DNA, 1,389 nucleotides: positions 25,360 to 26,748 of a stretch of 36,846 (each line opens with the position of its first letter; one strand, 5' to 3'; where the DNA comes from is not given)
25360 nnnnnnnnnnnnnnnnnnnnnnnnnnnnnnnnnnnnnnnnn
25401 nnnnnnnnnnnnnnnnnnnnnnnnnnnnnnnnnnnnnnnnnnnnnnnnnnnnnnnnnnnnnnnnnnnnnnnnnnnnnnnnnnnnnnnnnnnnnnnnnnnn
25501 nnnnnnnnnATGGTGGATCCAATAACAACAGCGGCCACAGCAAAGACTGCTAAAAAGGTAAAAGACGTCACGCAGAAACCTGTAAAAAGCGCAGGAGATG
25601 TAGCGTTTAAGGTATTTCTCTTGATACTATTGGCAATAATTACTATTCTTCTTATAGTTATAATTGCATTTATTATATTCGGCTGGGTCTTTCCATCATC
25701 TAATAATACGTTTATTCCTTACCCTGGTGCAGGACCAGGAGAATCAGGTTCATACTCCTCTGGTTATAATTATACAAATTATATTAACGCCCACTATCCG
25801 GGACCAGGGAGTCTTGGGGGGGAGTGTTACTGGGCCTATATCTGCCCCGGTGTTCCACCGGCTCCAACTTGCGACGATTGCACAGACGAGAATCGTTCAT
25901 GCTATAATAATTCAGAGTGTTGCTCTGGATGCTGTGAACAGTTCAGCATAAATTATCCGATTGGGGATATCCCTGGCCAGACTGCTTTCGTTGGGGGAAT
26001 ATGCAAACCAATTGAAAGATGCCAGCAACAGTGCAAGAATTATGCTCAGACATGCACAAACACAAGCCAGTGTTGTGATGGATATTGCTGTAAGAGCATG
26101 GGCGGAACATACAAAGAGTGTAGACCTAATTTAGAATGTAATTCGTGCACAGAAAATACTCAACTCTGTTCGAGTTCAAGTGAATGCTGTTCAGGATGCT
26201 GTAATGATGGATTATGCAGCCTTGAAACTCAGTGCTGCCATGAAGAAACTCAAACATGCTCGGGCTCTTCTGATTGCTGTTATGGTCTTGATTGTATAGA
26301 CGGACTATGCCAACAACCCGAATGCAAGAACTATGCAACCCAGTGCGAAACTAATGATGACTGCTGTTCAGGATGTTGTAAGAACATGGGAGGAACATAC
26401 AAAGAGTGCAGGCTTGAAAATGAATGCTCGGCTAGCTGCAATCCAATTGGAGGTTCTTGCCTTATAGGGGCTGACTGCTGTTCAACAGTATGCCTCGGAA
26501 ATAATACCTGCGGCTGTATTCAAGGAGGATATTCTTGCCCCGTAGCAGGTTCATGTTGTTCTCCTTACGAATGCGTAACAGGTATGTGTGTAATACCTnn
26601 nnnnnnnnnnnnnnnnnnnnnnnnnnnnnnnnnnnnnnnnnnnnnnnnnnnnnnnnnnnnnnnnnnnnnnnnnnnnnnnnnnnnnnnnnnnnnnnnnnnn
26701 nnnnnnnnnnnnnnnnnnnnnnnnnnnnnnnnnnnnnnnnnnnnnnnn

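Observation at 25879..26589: Membrane-tethered tandem array of seven knottin-like C-x6-C-x5-CC modules (53 Cys in 255 aa)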

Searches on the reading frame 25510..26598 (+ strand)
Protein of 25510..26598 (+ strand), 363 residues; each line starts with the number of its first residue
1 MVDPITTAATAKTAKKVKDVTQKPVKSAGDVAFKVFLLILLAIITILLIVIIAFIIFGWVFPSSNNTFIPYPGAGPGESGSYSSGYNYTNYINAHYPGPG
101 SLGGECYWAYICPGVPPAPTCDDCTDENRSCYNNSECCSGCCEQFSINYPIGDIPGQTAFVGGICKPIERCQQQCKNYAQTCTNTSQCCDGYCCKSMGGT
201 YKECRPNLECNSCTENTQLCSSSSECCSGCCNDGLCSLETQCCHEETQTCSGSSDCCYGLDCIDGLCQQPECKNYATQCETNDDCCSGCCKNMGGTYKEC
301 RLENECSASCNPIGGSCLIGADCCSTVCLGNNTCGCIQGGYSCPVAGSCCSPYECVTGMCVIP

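Call 4: search_protein_families(library=pfam, proteins=[window:25510-26598:+], max_evalue=10)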
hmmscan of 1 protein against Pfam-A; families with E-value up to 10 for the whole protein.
window:25510-26598:+ (363 aa): 1 family
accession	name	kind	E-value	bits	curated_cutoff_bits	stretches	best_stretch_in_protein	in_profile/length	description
PF06024.17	Orf78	-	0.37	11.5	29.4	1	15-56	43-86/101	Orf78 (ac78)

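Call 5: search_solved_structures(query=window:25510-26598:+, max_evalue=10, show_alignments=3)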
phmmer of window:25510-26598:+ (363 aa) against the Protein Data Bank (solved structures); distinct sequences matched with E-value up to 10: 4.
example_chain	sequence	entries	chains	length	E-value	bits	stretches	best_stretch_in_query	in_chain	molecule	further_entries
2naj_A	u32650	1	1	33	0.2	13.8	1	243-275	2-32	Tau-theraphotoxin-Hs1a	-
2jtk_A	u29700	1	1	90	0.4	12.8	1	180-235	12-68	Dickkopf-related protein 2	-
8xiu_A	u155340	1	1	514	0.41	12.8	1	34-134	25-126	XlVMAT2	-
1c6w_A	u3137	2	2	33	2.1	10.4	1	271-301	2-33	MAUROCALCIN | D-MAUROCALCINE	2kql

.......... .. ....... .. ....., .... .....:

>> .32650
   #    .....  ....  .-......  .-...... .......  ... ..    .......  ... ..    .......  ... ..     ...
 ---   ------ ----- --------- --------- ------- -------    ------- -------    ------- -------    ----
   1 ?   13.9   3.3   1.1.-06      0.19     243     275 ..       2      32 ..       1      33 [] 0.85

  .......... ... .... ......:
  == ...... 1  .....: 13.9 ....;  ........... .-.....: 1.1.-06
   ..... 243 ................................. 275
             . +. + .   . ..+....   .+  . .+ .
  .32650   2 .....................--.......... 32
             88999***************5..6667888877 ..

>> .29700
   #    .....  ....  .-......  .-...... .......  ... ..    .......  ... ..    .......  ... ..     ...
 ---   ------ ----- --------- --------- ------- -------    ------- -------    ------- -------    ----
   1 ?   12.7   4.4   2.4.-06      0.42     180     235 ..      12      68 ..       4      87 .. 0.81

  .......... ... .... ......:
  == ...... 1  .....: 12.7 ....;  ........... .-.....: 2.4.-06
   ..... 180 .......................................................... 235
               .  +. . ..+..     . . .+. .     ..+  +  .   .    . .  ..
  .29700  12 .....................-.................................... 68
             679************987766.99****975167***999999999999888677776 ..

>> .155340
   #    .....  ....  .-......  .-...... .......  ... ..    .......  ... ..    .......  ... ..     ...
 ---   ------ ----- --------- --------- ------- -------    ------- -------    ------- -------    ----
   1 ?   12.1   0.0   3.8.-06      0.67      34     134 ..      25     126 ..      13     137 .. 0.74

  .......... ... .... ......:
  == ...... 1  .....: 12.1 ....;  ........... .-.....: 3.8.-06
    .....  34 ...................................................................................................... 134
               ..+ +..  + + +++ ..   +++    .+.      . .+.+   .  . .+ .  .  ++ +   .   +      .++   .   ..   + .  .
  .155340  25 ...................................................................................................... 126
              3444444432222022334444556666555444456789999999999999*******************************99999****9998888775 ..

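Call 7: find_homologous_proteins(query=window:25510-26598:+, max_evalue=0.001)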
Query window:25510-26598:+ (363 aa): 10 proteins with E <= 0.001 among 1025 candidates.
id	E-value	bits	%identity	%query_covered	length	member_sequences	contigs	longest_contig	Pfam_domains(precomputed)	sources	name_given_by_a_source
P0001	2.7e-248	842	100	100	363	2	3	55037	-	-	-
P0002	4.5e-62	228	41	100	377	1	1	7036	-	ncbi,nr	ncbi:MAG: hypothetical protein NTX24_00585 [Candidatus Pacearchaeota archaeon]|nr:hypothetical prote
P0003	5.5e-54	202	34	100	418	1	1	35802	-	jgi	jgi:hypothetical protein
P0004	1.1e-48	184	33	100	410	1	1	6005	PF17557.8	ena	-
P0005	3.4e-43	166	36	100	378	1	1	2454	-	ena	-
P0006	4.3e-28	117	30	95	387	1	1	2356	-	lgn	-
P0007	8.1e-26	109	30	99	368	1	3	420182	-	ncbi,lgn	-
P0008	4.3e-11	61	31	76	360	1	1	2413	PF07740.19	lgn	-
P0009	1.4e-6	46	31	75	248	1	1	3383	PF07740.19,PF04706.19,PF17557.8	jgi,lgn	jgi:hypothetical protein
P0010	4.2e-6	44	29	89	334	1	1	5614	PF07740.19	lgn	-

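Call 15: search_protein_families(library=pfam, alignment_id=A2, max_evalue=1)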
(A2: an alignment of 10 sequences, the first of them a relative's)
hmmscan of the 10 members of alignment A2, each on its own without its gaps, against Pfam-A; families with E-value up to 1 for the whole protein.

A. member 1, P0001 (363 aa): 1 family
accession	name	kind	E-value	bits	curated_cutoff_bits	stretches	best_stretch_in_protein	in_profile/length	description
PF06024.17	Orf78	-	0.37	11.5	29.4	1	15-56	43-86/101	Orf78 (ac78)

B. families by the number of members that match (of 10 scanned): 9 families
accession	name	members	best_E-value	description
PF04706.18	Dickkopf_N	4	5.3e-06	Dickkopf N-terminal cysteine-rich region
PF17557.7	Conotoxin_I2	4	6.6e-06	I2-superfamily conotoxins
PF07740.17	Toxin_12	3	0.021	Ion channel inhibitory toxin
PF05767.17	Pox_A14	1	0.018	Poxvirus virion envelope protein A14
PF13687.11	DUF4153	1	0.031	Domain of unknown function (DUF4153)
PF20285.3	CTD9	1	0.089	C-terminal domain 9 of the ABC-three component (ABC-3C) systems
PF19607.4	DUF6112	1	0.092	Family of unknown function (DUF6112)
PF10717.14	ODV-E18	1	0.22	Occlusion-derived virus envelope protein ODV-E18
PF06024.17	Orf78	1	0.37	Orf78 (ac78)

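Call 19: find_encoding_contigs(protein=P0003, flank=8000, max_places=3)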
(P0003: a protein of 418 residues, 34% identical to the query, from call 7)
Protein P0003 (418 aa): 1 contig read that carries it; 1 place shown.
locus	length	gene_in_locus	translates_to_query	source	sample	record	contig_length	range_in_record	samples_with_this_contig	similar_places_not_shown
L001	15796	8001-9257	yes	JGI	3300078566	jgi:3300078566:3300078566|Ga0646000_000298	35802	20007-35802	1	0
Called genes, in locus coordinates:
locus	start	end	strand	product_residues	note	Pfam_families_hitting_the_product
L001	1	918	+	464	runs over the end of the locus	PF00919:UPF0004, PF04055:Radical_SAM, PF01938:TRAM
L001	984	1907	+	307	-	PF00149:Metallophos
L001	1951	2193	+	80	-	-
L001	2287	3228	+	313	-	PF17125:Methyltr_RsmF_N, PF22458:RsmF-B_ferredox (weak), PF01189:Methyltr_RsmB-F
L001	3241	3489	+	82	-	-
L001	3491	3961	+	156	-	PF13636:Methyltranf_PUA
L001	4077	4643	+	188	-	PF01936:NYN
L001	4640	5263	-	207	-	PF06197:DUF998 (faint)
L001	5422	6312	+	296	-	PF00557:Peptidase_M24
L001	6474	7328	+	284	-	-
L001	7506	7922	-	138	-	PF00075:RNase_H, PF13456:RVT_3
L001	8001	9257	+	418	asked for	-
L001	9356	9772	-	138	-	PF14464:Prok-JAB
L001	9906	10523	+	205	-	-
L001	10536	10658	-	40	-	-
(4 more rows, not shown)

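Call 20: find_encoding_contigs(protein=P0007, flank=8000, max_places=3)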
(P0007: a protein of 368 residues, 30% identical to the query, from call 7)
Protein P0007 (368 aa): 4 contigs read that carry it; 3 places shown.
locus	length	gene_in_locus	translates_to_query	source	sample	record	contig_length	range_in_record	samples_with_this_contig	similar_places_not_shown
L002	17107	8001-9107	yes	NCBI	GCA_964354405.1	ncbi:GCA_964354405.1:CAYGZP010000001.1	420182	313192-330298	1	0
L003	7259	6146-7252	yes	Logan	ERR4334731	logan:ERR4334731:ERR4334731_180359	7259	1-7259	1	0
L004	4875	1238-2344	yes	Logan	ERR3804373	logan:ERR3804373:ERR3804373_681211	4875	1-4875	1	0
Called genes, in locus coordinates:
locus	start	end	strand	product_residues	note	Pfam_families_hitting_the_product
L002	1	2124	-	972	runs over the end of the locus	PF02463:SMC_N, PF13175:AAA_15, PF13304:AAA_21 (faint), PF13476:AAA_23 (weak)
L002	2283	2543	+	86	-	-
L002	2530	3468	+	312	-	PF17125:Methyltr_RsmF_N, PF22458:RsmF-B_ferredox (faint), PF01728:FtsJ (weak), PF01189:Methyltr_RsmB-F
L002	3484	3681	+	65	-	-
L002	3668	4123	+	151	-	PF13636:Methyltranf_PUA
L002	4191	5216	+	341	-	PF13185:GAF_2 (weak), PF00990:GGDEF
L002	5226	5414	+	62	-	-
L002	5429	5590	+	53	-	-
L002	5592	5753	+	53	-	-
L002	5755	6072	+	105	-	-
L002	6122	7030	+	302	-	PF00557:Peptidase_M24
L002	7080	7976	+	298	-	-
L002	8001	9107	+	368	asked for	-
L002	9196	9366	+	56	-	-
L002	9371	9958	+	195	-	PF04011:LemA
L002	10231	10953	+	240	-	PF13563:2_5_RNA_ligase2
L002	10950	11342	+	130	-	PF00293:NUDIX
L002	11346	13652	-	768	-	PF02359:CDC48_N, PF02562:PhoH (faint), PF02933:CDC48_2, PF00004:AAA, PF07724:AAA_2 (weak), PF17862:AAA_lid_3, PF00004:AAA, PF17862:AAA_lid_3, +22 more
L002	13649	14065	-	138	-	-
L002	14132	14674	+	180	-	-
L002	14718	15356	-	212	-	PF00990:GGDEF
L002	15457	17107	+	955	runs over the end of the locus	PF00133:tRNA-synt_1, PF01406:tRNA-synt_1e (faint), PF09334:tRNA-synt_1g, PF13603:tRNA-synt_1_2, PF00293:NUDIX, PF00133:tRNA-synt_1, PF09334:tRNA-synt_1g (weak), PF08264:Anticodon_1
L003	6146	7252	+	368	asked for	-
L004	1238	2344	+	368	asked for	-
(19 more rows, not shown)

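Call 24: predict_structure(protein=window:25510-26598:+)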
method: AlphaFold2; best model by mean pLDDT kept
length: 363 residues; sequences in the alignment: 1
mean_pLDDT: 49.6   pTM: 0.20
mean pLDDT of the five models: 49.6, 43.6, 42.2, 39.1, 37.5
residues with pLDDT >= 90: 5; 70-90: 42; 50-70: 128; < 50: 188
segments of 3 or more residues with pLDDT < 50: 1-23, 62-128, 146-161, 168-180, 207-218, 239-248, 268-273, 303-315, 317-325
pLDDT, mean of each block of 10 residues (from residue 1): 34 37 44 79 90 77 34 29 26 27 26 29 40 50 43 33 48 39 56 53 51 47 54 56 44 57 56 50 61 57 48 44 45 63 73 80 76
secondary structure, 60 per line:
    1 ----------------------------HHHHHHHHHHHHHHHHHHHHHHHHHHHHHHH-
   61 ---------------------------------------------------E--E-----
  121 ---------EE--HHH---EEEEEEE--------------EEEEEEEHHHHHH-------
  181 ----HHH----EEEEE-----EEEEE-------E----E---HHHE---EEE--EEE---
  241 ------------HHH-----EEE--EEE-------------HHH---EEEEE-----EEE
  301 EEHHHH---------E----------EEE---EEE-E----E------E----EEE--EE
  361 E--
elements in order: H29-59 E140-146 E161-167 H168-173 E192-196 E202-206 E230-232 E235-237 E261-263 E266-268 E288-292 E298-302 H303-306 E327-329 E333-335 E354-356 E359-361

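Call 35: find_related_loci(query=A2, collection=genome_contigs, flank=6000)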
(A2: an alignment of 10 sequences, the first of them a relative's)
Query A2 (363 aa) in genome_contigs; peptide patterns used: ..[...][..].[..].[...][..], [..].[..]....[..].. (x = any residue, [..] = any of these).
44 stretches matched a pattern; 2 encode a relative of the query (tblastn E <= 1e-3); 2 distinct loci.
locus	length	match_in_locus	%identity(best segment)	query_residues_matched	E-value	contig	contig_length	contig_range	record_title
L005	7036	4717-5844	41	1-363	5e-56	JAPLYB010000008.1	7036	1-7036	MAG: Candidatus Pacearchaeota archaeon isolate LacPavin_0920_SED5_MAG_33_27 LacPavin_0920_SED5_scaffold_291328, whole ge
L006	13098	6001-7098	30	5-362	1e-28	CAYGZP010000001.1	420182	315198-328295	MAG TPA_asm: Candidatus Woesearchaeota archaeon isolate ERP119294_co1_199 genome assembly, contig: NODE_16_length_420182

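Call 41: search_protein_representatives(alignment_id=A2)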
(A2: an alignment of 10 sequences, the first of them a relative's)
Query: 10 sequences, 372 profile positions. Proteins with E-value up to 0.001 (for the whole library): 844; up to 1e-10: 114; up to 1e-30: 10. The best 150 are listed.
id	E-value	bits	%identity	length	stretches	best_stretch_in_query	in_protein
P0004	1.8e-126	438.7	-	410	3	186-371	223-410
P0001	1.6e-104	366.4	-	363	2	1-208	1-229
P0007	1.7e-101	356.5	-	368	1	17-370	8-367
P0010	5.0e-76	272.7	-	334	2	11-217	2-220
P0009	5.8e-62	226.4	-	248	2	5-217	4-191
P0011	4.1e-44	167.7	-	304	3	14-202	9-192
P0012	6.8e-44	166.9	-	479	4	159-370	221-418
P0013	8.0e-40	153.5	-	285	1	17-278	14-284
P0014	1.1e-38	149.9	-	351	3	25-250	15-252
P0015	1.2e-37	146.4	-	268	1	11-276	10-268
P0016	5.6e-30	121.2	-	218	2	11-217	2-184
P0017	6.8e-30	120.9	-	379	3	190-295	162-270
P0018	1.4e-29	119.9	-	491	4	137-371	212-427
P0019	5.7e-29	117.8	-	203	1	22-217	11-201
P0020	8.1e-29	117.3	-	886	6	149-364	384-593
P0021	3.0e-25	105.6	-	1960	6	149-370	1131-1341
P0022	3.9e-22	95.3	-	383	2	97-282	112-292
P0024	2.6e-21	92.6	-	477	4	172-370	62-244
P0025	2.8e-20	89.2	-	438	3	255-365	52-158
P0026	1.7e-19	86.7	-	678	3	162-372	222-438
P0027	3.2e-19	85.7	-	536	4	219-370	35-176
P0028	5.0e-19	85.1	-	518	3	155-296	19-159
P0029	1.3e-18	83.8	-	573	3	147-300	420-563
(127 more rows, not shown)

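Call 43: search_protein_families(library=pfam, proteins=[P0012, P0018, P0020, P0021, P0022, P0024, P0025, P0026, P0027, P0029], max_evalue=0.01)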
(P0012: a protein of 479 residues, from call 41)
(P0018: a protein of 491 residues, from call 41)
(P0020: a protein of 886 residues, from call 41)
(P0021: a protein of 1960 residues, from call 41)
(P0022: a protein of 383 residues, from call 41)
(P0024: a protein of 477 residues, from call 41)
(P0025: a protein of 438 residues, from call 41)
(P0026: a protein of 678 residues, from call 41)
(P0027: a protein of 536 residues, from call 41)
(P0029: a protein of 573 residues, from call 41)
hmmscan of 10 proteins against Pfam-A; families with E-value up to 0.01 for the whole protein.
P0012 (479 aa): 3 families
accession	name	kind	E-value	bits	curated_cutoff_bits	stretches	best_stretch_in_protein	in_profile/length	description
PF07740.17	Toxin_12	-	2.2e-07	31.8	21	1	307-326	2-21/30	Ion channel inhibitory toxin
PF17557.7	Conotoxin_I2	-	5.4e-07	30.1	27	3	250-282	1-32/38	I2-superfamily conotoxins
PF04706.18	Dickkopf_N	-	2.8e-06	28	25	0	341-389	2-50/51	Dickkopf N-terminal cysteine-rich region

P0018 (491 aa): 1 family
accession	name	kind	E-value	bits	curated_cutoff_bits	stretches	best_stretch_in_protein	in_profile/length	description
PF17557.7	Conotoxin_I2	-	0.00063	20.3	27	1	291-323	1-33/38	I2-superfamily conotoxins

P0020 (886 aa): 1 family
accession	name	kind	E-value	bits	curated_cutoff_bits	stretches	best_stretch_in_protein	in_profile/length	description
PF04706.18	Dickkopf_N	-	9.9e-10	39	25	3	419-451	18-50/51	Dickkopf N-terminal cysteine-rich region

P0021 (1960 aa): 4 families
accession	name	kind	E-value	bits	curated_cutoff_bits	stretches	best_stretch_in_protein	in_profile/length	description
PF17557.7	Conotoxin_I2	-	2.8e-05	24.5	27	3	1606-1631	1-26/38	I2-superfamily conotoxins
PF17963.7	Big_9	-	7.5e-05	24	23.6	0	189-223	43-77/89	Bacterial Ig domain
PF00791.26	ZU5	-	0.00019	22.1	21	1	265-339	17-90/97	ZU5 domain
PF06832.18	BiPBP_C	-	0.0036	17.6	26.8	0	592-646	19-76/90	Penicillin-Binding Protein C-terminus Family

P0022 (383 aa): 3 families
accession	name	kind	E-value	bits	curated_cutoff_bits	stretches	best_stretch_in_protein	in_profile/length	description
PF07740.17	Toxin_12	-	0.00059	20.9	21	0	354-376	2-24/30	Ion channel inhibitory toxin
PF04706.18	Dickkopf_N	-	0.00078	20.2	25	0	203-229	24-50/51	Dickkopf N-terminal cysteine-rich region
PF17557.7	Conotoxin_I2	-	0.0089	16.6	27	1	177-207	1-30/38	I2-superfamily conotoxins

P0024 (477 aa): 2 families
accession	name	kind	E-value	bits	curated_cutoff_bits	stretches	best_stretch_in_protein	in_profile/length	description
PF17557.7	Conotoxin_I2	-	5.9e-07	29.9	27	1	166-194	1-29/38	I2-superfamily conotoxins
PF08087.16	Toxin_18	-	0.0041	17.5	24.3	1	246-266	2-22/31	Conotoxin O-superfamily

P0025 (438 aa): 3 families
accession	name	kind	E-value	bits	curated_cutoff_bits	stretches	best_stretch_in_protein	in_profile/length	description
PF11703.13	UPF0506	-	2e-05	25.3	23.2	1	75-95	34-54/59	UPF0506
PF06357.16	Omega-toxin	-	0.00026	21.1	22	1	376-397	2-23/37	Omega-atracotoxin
PF08087.16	Toxin_18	-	0.0074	16.7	24.3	0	377-399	2-24/31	Conotoxin O-superfamily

P0026 (678 aa): 1 family
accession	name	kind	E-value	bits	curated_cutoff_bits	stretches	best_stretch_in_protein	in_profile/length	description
PF04706.18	Dickkopf_N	-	0.0096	16.7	25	1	286-311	26-51/51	Dickkopf N-terminal cysteine-rich region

P0027 (536 aa): 2 families
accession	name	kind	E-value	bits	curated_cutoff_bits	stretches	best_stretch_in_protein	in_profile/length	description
PF04706.18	Dickkopf_N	-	0.0016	19.2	25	1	236-261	26-51/51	Dickkopf N-terminal cysteine-rich region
PF17557.7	Conotoxin_I2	-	0.0037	17.8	27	1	123-152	1-29/38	I2-superfamily conotoxins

P0029 (573 aa): 1 family
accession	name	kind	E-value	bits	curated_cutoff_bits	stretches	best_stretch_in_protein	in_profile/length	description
PF04706.18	Dickkopf_N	-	0.00081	20.1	25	1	350-399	1-51/51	Dickkopf N-terminal cysteine-rich region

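Call 44: search_protein_families(library=ncbifam, proteins=[P0001, P0012, P0018, P0020, P0021, P0024, P0026, P0027, P0028, P0029], max_evalue=0.01)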
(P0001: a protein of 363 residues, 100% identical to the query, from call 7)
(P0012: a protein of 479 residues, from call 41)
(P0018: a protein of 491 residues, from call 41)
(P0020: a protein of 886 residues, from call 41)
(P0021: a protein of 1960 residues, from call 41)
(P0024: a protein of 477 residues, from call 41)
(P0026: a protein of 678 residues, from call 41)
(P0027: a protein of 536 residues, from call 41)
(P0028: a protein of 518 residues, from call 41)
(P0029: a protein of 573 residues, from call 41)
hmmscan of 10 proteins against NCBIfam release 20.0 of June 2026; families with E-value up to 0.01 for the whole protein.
P0001 (363 aa): 0 families

P0012 (479 aa): 0 families

P0018 (491 aa): 0 families

P0020 (886 aa): 0 families

P0021 (1960 aa): 0 families

P0024 (477 aa): 0 families

P0026 (678 aa): 0 families

P0027 (536 aa): 0 families

P0028 (518 aa): 0 families

P0029 (573 aa): 0 families

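Call 45: find_homologous_proteins(query=A2, max_evalue=0.00001)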
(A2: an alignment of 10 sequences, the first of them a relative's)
Query A2 (10 sequences) (363 aa, profile of the alignment): 25 proteins with E <= 0.00001 among 4476 candidates.
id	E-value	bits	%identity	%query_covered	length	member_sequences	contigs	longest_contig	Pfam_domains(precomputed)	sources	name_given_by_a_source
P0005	9.6e-142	491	36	100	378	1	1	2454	-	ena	-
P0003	1.9e-138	480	34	100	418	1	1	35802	-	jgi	jgi:hypothetical protein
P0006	1.7e-136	473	30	95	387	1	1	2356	-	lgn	-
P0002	1.8e-133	463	41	100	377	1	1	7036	-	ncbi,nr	ncbi:MAG: hypothetical protein NTX24_00585 [Candidatus Pacearchaeota archaeon]|nr:hypothetical prote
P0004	5.5e-126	439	33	100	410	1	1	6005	PF17557.8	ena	-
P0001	5.1e-104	366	100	100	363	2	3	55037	-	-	-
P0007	5.2e-101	357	30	99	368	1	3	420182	-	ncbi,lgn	-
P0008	3.9e-77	278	31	76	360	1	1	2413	PF07740.19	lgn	-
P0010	1.6e-75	273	29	89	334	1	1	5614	PF07740.19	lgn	-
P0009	1.8e-61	226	31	75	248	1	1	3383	PF07740.19,PF04706.19,PF17557.8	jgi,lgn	jgi:hypothetical protein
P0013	2.5e-39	154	33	47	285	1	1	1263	-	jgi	jgi:hypothetical protein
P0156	2.2e-34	137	38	45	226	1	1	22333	PF07740.19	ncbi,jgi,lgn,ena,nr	ncbi:MAG TPA: Dickkopf N-terminal cysteine-rich domain-containing protein [Patescibacteria group bac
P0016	1.8e-29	121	39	32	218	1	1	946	-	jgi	jgi:hypothetical protein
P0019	1.8e-28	118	23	56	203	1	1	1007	-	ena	-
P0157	5.2e-23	100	32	50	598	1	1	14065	PF07740.19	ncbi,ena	-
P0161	1.1e-9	56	28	39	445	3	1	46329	PF07740.19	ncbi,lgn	-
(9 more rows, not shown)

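Call 65: find_encoding_contigs(protein=P0156, flank=6000, max_places=2)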
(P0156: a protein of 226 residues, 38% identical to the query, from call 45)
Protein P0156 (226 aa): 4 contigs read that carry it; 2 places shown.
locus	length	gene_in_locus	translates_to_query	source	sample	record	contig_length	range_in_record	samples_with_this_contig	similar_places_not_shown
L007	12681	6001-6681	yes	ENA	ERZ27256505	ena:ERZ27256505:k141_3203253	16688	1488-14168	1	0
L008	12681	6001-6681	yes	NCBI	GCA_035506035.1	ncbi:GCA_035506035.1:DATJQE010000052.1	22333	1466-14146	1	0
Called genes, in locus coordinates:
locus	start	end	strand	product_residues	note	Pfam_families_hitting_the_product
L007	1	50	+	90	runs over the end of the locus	-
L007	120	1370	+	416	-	-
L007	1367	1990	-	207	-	-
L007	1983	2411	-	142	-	-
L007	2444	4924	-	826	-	PF01326:PPDK_N, PF00391:PEP-utilizers, PF02896:PEP-utilizers_C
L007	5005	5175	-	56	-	PF00037:Fer4, PF12797:Fer4_2 (weak), PF12837:Fer4_6 (weak), PF12838:Fer4_7 (faint), PF13237:Fer4_10 (faint), PF13459:Fer4_15, PF14697:Fer4_21 (faint), PF13370:Fer4_13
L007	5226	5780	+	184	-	PF04011:LemA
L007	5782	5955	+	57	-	-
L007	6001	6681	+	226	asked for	PF07740:Toxin_12 (faint)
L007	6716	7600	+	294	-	PF01435:Peptidase_M48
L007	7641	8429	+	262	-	-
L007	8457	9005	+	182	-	-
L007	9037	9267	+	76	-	-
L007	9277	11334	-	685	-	PF01835:MG2 (faint)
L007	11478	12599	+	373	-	PF00579:tRNA-synt_1b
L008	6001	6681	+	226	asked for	PF07740:Toxin_12 (faint)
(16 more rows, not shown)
